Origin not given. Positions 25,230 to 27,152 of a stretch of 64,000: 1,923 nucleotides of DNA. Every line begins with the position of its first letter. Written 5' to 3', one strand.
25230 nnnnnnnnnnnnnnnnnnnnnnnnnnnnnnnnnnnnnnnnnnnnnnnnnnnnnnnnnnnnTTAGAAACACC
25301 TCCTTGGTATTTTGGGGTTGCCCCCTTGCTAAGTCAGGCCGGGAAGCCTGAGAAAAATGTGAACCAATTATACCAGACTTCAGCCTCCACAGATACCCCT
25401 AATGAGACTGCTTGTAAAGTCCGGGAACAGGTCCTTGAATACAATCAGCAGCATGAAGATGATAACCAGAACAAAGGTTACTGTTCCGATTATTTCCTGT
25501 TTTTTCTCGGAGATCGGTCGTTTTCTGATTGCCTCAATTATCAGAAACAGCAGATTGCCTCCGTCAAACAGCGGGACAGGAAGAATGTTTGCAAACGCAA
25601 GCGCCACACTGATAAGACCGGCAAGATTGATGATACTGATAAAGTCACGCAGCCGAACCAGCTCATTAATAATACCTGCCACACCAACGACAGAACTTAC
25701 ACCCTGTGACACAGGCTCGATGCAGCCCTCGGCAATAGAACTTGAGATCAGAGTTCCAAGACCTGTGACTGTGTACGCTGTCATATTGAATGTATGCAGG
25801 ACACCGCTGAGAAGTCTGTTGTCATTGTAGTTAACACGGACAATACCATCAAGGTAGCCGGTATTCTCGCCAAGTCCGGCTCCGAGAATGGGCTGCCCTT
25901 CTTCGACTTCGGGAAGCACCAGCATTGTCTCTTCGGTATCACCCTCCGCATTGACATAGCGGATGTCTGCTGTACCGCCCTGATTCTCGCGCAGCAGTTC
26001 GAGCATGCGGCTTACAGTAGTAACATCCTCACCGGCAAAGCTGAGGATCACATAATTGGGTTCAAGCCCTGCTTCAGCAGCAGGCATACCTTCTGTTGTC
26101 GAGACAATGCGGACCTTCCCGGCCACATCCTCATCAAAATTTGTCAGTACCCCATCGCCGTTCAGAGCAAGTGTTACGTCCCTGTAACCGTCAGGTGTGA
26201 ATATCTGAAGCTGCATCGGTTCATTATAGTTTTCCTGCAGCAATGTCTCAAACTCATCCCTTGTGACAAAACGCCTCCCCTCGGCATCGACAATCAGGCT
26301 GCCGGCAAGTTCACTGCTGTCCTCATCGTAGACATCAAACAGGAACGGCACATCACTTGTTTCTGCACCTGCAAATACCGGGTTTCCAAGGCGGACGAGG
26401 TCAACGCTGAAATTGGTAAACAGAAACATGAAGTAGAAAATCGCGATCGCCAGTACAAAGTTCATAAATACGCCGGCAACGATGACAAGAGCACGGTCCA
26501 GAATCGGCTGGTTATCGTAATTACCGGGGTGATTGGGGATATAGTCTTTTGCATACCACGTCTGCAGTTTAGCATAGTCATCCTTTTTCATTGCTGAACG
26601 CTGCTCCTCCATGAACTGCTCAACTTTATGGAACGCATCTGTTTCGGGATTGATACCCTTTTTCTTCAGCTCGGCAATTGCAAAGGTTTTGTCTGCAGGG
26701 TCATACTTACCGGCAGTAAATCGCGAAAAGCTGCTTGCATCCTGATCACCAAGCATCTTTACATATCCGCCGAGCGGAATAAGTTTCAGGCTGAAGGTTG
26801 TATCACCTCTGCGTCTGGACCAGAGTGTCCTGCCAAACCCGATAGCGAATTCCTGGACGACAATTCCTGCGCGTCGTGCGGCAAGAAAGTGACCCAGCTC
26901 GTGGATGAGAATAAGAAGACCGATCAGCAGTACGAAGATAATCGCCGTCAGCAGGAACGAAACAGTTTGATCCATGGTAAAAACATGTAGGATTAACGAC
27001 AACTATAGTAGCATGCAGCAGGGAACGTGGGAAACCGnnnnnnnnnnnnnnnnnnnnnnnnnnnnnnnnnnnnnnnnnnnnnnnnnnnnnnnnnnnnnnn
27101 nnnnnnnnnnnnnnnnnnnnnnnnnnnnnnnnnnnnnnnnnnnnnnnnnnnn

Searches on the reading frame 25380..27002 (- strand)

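Call 74: search_protein_families(library=pfam, proteins=[window:25380-27002:-], max_evalue=0.001)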
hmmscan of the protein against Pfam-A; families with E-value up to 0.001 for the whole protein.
window:25380-27002:- (540 aa): 3 families
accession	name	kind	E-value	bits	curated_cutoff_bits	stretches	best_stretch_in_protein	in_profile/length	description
PF02163.28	Peptidase_M50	-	9.4e-53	179.2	27.2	1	23-515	2-220/221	Peptidase family M50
PF17820.7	PDZ_6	-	1.4e-05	25.2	27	1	303-343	6-46/54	PDZ domain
PF13180.12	PDZ_2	-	0.0003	21.5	27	0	294-342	11-59/80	PDZ domain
